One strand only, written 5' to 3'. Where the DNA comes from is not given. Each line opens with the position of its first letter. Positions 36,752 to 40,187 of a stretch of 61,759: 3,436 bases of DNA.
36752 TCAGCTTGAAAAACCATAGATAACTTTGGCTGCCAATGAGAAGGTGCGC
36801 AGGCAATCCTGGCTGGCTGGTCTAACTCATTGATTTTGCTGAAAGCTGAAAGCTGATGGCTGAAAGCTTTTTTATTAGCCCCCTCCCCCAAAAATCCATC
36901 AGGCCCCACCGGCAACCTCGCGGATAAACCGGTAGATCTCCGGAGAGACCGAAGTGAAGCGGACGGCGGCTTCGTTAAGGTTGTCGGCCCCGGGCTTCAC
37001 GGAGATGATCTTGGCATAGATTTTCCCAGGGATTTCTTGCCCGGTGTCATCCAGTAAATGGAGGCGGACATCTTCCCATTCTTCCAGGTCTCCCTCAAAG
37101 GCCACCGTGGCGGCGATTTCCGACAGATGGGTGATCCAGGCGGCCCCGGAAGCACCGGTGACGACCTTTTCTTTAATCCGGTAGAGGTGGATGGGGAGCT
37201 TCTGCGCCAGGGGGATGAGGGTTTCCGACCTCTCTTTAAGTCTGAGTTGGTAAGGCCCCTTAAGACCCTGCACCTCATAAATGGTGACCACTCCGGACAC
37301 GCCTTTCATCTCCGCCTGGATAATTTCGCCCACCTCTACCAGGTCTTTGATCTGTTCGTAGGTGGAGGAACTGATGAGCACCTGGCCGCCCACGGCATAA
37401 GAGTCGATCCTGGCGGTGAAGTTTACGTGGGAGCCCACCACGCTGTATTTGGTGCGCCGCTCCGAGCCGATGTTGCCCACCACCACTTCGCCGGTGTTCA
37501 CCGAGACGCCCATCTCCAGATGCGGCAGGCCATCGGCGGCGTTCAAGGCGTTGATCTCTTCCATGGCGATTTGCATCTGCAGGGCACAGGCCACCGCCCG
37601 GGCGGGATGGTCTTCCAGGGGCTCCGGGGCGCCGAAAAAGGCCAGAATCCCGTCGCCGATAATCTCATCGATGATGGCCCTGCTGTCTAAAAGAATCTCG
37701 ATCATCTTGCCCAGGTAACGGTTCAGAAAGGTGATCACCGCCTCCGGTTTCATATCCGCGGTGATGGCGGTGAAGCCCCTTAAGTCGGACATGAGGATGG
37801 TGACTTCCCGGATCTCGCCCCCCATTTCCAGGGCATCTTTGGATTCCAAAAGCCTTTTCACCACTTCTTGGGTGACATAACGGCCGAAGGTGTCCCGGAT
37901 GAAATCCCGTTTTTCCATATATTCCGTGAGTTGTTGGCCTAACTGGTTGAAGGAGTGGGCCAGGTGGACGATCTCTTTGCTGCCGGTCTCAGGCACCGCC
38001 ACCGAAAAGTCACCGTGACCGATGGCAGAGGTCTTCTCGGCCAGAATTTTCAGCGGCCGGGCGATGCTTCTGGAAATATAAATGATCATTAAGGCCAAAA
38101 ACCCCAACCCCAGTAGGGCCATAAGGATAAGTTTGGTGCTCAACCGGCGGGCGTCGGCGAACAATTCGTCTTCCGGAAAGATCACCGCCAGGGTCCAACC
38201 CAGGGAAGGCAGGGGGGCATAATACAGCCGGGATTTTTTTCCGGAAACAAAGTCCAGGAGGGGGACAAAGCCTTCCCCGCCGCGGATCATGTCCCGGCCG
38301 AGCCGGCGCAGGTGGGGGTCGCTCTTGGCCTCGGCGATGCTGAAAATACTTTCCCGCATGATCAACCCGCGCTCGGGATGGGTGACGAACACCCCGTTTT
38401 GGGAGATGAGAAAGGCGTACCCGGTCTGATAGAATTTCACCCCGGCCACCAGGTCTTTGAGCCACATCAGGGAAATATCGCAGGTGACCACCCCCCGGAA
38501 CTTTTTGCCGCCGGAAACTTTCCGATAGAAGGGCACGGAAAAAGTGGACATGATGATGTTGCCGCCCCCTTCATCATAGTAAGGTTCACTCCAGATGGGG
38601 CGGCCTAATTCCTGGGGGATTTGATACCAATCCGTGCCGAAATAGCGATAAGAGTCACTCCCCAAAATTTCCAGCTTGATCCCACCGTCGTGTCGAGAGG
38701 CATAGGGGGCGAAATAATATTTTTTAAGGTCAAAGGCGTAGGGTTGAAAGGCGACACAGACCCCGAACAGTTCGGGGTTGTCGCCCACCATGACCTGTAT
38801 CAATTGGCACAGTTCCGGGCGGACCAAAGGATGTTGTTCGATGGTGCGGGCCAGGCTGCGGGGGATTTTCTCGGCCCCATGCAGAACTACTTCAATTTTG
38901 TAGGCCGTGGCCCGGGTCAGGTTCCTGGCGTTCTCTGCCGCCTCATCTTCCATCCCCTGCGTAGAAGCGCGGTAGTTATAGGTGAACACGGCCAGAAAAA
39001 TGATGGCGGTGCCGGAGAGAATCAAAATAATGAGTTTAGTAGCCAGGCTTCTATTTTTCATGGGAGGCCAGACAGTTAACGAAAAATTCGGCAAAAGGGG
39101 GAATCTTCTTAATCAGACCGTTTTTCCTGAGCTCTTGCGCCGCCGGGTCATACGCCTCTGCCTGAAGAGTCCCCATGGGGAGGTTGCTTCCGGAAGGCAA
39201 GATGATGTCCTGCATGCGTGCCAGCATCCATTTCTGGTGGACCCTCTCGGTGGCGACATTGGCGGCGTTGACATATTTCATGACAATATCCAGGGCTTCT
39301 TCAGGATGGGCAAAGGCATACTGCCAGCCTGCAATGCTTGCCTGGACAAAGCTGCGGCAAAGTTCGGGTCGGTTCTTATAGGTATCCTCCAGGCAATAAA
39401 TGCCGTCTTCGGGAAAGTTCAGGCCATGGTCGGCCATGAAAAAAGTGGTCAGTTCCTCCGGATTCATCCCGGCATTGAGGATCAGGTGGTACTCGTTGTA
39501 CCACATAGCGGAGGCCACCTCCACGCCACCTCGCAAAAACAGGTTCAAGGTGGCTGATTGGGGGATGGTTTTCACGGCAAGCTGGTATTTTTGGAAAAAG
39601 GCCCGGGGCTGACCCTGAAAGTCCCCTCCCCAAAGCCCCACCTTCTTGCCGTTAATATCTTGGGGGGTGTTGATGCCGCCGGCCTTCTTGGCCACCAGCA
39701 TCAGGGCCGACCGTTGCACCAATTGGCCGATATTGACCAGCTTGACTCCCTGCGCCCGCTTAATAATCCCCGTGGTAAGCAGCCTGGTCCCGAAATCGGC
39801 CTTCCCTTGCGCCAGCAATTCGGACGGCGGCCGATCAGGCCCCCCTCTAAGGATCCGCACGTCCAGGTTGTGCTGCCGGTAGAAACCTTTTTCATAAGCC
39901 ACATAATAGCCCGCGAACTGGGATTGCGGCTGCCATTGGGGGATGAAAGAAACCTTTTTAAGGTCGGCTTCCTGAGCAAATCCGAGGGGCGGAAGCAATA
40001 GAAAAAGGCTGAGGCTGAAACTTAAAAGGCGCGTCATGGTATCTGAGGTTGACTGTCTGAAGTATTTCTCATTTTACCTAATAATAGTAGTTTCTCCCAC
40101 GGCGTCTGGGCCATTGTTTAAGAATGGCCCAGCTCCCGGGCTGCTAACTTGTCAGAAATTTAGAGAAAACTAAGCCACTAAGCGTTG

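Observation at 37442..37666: Both cyclases carry Glu/Ser instead of the ATP-specifying Lys/Asp(Thr) pair, so they may be guanylate (or other non-ATP) cyclases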

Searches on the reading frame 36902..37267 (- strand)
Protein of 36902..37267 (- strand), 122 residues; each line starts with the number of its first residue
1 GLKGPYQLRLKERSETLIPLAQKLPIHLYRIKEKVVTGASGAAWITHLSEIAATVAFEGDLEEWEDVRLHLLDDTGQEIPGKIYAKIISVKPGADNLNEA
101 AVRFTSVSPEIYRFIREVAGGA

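Call 24: predict_structure(alignment_id=A1)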
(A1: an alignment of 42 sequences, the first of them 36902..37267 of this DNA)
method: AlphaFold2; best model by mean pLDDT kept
length: 122 residues; sequences in the alignment: 42
mean_pLDDT: 87.5   pTM: 0.78
mean pLDDT of the five models: 87.5, 86.4, 85.0, 84.7, 83.5
residues with pLDDT >= 90: 78; 70-90: 28; 50-70: 12; < 50: 4
segments of 3 or more residues with pLDDT < 50: 1-3
pLDDT, mean of each block of 10 residues (from residue 1): 55 81 94 87 93 94 95 93 96 92 95 83 51
secondary structure, 60 per line:
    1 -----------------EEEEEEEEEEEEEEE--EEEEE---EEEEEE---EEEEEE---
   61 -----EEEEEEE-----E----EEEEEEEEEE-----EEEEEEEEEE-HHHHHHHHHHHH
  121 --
elements in order: E18-32 E35-39 E43-48 E52-57 E66-72 E83-92 E98-107 H109-120

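Call 27: fold_search(model_id=the predicted structure, library=pdb)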
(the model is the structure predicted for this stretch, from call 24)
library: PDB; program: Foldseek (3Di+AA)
matches with E <= 10: 1009; with E <= 0.001: 10
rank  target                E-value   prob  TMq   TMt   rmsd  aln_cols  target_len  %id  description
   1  4xrn_C                1.9e-04  1.00  0.55  0.61   4.4       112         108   12  Pilz domain with c-di-gmp of a protein from Pseudomonas aeruginosa (released 2016-02-03)
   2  5vx6_B                2.1e-04  1.00  0.59  0.37   4.6       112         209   10  Structure of Bacillus subtilis Inhibitor of motility (MotI/DgrA) (released 2017-11-22)
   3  5ej1_A                2.5e-04  1.00  0.57  0.12   4.5       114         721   11  Pre-translocation state of bacterial cellulose synthase (released 2016-03-30)
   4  3kyf                  4.0e-04  1.00  0.63  0.36   4.7       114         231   20  Crystal structure of P4397 complexed with c-di-GMP (released 2010-04-14)
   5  4xrn_B                4.0e-04  1.00  0.52  0.60   4.7       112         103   13  Pilz domain with c-di-gmp of a protein from Pseudomonas aeruginosa (released 2016-02-03)
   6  4rt1_A                4.0e-04  1.00  0.52  0.57   4.8       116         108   16  Structure of the Alg44 PilZ domain (R95A mutant) from Pseudomonas aeruginosa PAO1 in complex with c-di-GMP (released 2015-04-08)
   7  5vx6_A                7.0e-04  1.00  0.58  0.36   4.2       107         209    7  Structure of Bacillus subtilis Inhibitor of motility (MotI/DgrA) (released 2017-11-22)
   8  4p00_A                7.8e-04  1.00  0.56  0.11   4.3       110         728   12  Bacterial Cellulose Synthase in complex with cyclic-di-GMP and UDP (released 2014-04-09)
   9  2rde_A                8.2e-04  1.00  0.60  0.34   3.0       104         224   12  Crystal structure of VCA0042 complexed with c-di-GMP (released 2007-10-30)
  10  4hg6_A                9.1e-04  1.00  0.56  0.11   4.1       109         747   13  Structure of a cellulose synthase - cellulose translocation intermediate (released 2012-12-19)
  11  2gjg                  1.1e-03  1.00  0.62  0.33   3.9       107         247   20  CRYSTAL STRUCTURE OF A PILZ-CONTAINING PROTEIN (PP4397) FROM PSEUDOMONAS PUTIDA KT2440 AT 2.25 A RESOLUTION (released 2006-04-25)
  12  1yln                  1.3e-03  1.00  0.59  0.34   3.6       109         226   12  The Crystal Structure of the Protein of Unknown Function VCA0042 from Vibrio cholerae O1 (released 2005-03-08)
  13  9fnn_A                1.3e-03  1.00  0.58  0.10   2.9       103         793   14  Cryo-EM structure of the c-di-GMP-saturated 'crown'less Bcs macrocomplex for cellulose secretion in E. coli (released 2024-10-16)
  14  9b8v_E                1.8e-03  1.00  0.57  0.10   3.2       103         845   14  AlphaFold2 informed cryo-EM model of the E. coli cellulose synthase BcsAG3B6 complex (released 2025-02-19)
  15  9fp0_A                2.0e-03  1.00  0.56  0.10   5.1       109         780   16  Cryo-EM structure of the 'crown'less Bcs macrocomplex for E. coli cellulose secretion in non-saturating c-di-GMP (loca (released 2024-10-16)
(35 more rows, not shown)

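Call 46: search_protein_families(library=ncbifam, proteins=[window:36902-37267:-], max_evalue=0.01)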
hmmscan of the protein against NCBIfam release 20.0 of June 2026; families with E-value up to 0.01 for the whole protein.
window:36902-37267:- (122 aa): 0 families

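Call 53: search_protein_representatives(alignment_id=A1)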
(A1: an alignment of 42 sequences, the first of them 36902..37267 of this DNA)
Query: 42 sequences, 122 profile positions. Proteins with E-value up to 0.001 (for the whole library): 723; up to 1e-10: 145; up to 1e-30: 17. The best 150 are listed.
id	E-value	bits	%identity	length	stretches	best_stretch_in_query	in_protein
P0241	1.2e-46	173.4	-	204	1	1-120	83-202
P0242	3.4e-46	172.0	-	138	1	1-120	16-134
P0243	7.8e-46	170.9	-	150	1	1-120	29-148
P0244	7.2e-44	164.5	-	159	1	1-120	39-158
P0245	2.2e-39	150.1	-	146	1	1-120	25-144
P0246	5.3e-39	148.8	-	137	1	1-121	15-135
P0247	1.9e-38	147.0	-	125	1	3-117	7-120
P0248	3.6e-38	146.1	-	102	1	20-120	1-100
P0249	5.6e-38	145.5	-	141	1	1-121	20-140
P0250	6.3e-36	138.9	-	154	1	19-120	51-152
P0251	9.8e-36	138.2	-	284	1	1-115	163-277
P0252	2.0e-34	134.1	-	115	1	15-117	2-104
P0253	8.4e-33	128.8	-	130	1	3-119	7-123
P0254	9.3e-33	128.6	-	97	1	26-120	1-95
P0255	1.9e-32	127.7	-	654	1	1-119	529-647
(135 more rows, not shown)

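Call 55: search_protein_families(library=pfam, alignment_id=A2, max_evalue=0.001)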
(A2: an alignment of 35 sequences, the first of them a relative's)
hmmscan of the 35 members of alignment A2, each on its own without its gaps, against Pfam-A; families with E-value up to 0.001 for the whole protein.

A. member 1, P0255 (654 aa): 2 families
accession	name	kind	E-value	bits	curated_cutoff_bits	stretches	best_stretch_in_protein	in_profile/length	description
PF00211.25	Guanylate_cyc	-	3e-25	89.3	21.9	1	347-527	6-181/183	Adenylate and Guanylate cyclase catalytic domain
PF00672.30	HAMP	-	2.1e-11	44.4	25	1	258-309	1-52/53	HAMP domain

B. families by the number of members that match (of 35 scanned): 26 families (the first 25 are shown)
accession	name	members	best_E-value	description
PF00211.25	Guanylate_cyc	33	1.1e-29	Adenylate and Guanylate cyclase catalytic domain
PF00672.30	HAMP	10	1.1e-17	HAMP domain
PF00072.30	Response_reg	7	9.2e-70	Response regulator receiver domain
PF02743.24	dCache_1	5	1.3e-22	Cache domain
PF22673.2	MCP-like_PDC_1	4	7.8e-23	Methyl-accepting chemotaxis protein-like, first PDC sensor domain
PF13426.13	PAS_9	3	1.9e-29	PAS domain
PF00989.32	PAS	3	1.1e-20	PAS fold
PF13185.12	GAF_2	3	9.6e-15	GAF domain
PF08448.16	PAS_4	3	4.4e-13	PAS fold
PF01590.32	GAF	2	3.4e-17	GAF domain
PF13188.13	PAS_8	2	2.1e-06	PAS domain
PF13492.12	GAF_3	2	3.5e-05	GAF domain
PF08447.18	PAS_3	1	3.4e-68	PAS fold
PF13191.12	AAA_16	1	2.2e-42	AAA ATPase domain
PF00069.31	Pkinase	1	7.6e-31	Protein kinase domain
PF07238.19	PilZ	1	0.00025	PilZ domain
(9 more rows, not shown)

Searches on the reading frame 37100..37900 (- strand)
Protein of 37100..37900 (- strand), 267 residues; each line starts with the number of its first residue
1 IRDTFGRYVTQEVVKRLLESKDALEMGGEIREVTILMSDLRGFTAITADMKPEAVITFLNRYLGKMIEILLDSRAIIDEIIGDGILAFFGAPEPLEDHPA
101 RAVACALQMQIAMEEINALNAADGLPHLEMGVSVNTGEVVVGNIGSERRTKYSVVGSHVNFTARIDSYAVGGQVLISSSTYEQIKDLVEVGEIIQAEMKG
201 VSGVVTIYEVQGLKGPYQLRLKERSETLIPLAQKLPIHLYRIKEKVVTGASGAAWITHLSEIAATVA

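Call 4: search_solved_structures(query=window:37100-37900:-, max_evalue=0.001, show_alignments=5)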
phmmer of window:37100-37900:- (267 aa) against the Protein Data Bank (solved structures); distinct sequences matched with E-value up to 0.001: 58.
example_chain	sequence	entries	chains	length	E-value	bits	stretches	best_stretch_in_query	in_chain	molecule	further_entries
6fht_A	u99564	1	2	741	2.3e-66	226.9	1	1-223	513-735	Bacteriophytochrome,Adenylate cyclase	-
2w01_A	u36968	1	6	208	1.2e-58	201.7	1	25-222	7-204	ADENYLATE CYCLASE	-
3r5g_A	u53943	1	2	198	5.9e-31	111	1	31-211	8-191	CyaB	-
1wc1_A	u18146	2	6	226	1.3e-24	90.2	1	24-202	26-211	ADENYLATE CYCLASE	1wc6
1wc0_A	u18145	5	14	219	2.3e-24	89.4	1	26-202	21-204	ADENYLATE CYCLASE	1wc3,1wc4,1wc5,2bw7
8buz_A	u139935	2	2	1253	2.2e-18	69.8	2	32-184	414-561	Adenylate cyclase type 8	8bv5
9u3p_A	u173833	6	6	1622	1.8e-16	63.6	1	29-214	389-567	Adenylate cyclase type 9,Protein M2-1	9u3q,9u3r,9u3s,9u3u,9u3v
7pd4_A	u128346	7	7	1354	1.9e-16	63.5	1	29-214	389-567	Adenylate cyclase 9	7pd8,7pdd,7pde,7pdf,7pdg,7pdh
6r4o_A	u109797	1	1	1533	2.7e-16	63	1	29-214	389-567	Adenylate cyclase 9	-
6r3q_A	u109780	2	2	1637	3.1e-16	62.8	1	29-214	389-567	Adenylate cyclase 9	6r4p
1yk9_A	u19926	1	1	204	2.1e-15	60.1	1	31-205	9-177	Adenylate cyclase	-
4p2f_A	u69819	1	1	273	3.6e-15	59.3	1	15-205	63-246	Adenylate cyclase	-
6sir_A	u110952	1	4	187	4e-15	59.1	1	29-204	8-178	Nucleotide cyclase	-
5oyh_A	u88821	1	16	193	9.2e-15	57.9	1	29-205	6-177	Nucleotide cyclase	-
4p2m_A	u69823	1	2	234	1e-14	57.8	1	15-205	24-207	Adenylate cyclase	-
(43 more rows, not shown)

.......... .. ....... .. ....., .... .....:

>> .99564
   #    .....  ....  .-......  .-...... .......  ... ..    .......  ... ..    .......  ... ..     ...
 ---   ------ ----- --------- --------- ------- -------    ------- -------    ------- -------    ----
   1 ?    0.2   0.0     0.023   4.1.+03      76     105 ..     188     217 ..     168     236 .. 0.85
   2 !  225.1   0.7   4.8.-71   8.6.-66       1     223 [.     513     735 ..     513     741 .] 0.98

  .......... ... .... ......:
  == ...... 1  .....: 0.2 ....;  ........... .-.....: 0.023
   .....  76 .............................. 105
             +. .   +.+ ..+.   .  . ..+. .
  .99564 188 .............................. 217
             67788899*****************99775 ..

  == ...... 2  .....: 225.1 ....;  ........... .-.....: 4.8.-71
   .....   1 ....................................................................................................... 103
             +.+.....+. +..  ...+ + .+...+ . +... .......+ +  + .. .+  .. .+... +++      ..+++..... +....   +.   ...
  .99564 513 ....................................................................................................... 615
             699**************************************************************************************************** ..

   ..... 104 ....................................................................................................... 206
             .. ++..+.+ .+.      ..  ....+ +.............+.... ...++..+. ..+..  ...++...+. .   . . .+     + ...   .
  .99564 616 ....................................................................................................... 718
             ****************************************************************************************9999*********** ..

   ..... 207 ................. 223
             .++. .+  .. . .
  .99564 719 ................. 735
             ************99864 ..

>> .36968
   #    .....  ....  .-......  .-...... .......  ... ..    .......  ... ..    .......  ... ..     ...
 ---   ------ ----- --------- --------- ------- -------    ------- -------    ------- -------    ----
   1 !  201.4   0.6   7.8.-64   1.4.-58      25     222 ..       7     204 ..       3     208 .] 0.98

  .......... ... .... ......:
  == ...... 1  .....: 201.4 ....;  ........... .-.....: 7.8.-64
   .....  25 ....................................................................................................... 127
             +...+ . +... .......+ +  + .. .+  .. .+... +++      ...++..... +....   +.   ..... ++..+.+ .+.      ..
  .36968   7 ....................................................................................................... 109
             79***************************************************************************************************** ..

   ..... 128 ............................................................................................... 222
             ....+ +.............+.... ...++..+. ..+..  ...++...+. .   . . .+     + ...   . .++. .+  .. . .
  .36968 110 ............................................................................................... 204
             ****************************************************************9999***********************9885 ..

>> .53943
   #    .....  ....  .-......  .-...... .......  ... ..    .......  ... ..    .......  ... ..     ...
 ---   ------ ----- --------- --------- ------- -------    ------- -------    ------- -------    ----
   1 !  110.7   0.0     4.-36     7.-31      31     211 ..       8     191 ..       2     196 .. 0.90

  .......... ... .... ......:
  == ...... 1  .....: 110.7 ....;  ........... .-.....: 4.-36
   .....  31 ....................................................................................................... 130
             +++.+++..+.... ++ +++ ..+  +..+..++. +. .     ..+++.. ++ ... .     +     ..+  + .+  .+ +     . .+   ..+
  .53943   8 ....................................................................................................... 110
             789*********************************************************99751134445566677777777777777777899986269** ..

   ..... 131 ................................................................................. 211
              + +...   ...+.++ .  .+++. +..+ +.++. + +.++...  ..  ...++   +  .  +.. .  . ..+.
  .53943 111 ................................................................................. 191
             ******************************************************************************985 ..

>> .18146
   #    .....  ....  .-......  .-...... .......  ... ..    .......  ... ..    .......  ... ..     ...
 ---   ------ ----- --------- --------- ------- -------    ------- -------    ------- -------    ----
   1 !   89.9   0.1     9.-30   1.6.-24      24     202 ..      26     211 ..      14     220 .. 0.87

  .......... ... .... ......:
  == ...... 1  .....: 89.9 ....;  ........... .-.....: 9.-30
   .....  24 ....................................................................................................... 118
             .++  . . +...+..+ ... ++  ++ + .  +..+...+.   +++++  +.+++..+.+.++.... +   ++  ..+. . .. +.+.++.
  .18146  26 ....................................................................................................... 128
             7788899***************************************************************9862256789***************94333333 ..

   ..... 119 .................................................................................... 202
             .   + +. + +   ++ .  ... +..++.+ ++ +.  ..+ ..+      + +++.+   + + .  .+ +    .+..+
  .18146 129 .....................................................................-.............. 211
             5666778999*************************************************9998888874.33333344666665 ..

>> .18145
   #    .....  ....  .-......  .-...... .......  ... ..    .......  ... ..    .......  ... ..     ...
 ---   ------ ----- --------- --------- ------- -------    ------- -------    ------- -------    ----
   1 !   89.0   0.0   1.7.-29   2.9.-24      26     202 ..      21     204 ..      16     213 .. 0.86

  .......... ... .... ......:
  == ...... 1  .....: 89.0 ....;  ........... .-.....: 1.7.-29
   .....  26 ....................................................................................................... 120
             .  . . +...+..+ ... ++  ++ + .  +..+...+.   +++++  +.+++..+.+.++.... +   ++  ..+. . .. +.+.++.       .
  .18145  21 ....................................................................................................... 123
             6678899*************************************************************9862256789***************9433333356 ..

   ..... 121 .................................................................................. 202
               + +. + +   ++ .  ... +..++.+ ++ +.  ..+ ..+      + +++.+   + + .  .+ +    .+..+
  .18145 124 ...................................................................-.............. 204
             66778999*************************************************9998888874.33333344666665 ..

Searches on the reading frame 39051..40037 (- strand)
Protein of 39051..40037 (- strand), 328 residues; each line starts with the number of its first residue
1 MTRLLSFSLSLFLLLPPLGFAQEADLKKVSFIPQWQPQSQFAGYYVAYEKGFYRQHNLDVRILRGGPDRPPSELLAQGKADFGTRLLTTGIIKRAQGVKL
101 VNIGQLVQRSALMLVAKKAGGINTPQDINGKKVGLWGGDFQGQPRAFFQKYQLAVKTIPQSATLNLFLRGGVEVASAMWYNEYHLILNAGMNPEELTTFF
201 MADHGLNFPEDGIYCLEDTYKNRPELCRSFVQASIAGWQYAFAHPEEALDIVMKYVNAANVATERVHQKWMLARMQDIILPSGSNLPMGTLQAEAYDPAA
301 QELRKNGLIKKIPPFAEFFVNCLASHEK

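Call 3: search_protein_families(library=pfam, proteins=[window:39051-40037:-], max_evalue=0.1)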
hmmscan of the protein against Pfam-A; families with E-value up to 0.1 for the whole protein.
window:39051-40037:- (328 aa): 1 family
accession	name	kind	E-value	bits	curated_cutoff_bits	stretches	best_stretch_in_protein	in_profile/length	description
PF09084.16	NMT1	-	2e-42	146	20.5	1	39-248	2-216/216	NMT1/THI5 like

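Call 46: search_protein_families(library=ncbifam, proteins=[window:39051-40037:-], max_evalue=0.01)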
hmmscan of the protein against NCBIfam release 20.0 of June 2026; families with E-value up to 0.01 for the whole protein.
window:39051-40037:- (328 aa): 2 families
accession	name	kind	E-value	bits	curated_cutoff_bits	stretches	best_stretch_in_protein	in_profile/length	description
TIGR01728.1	SsuA_fam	subfamily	8.7e-09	35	163.5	1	47-135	17-108/290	aliphatic sulfonate ABC transporter substrate-binding protein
NF040735.1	SBP_SaoX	equivalog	7.7e-05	21.9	300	0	213-269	189-247/330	ABC transporter substrate-binding subunit SaoX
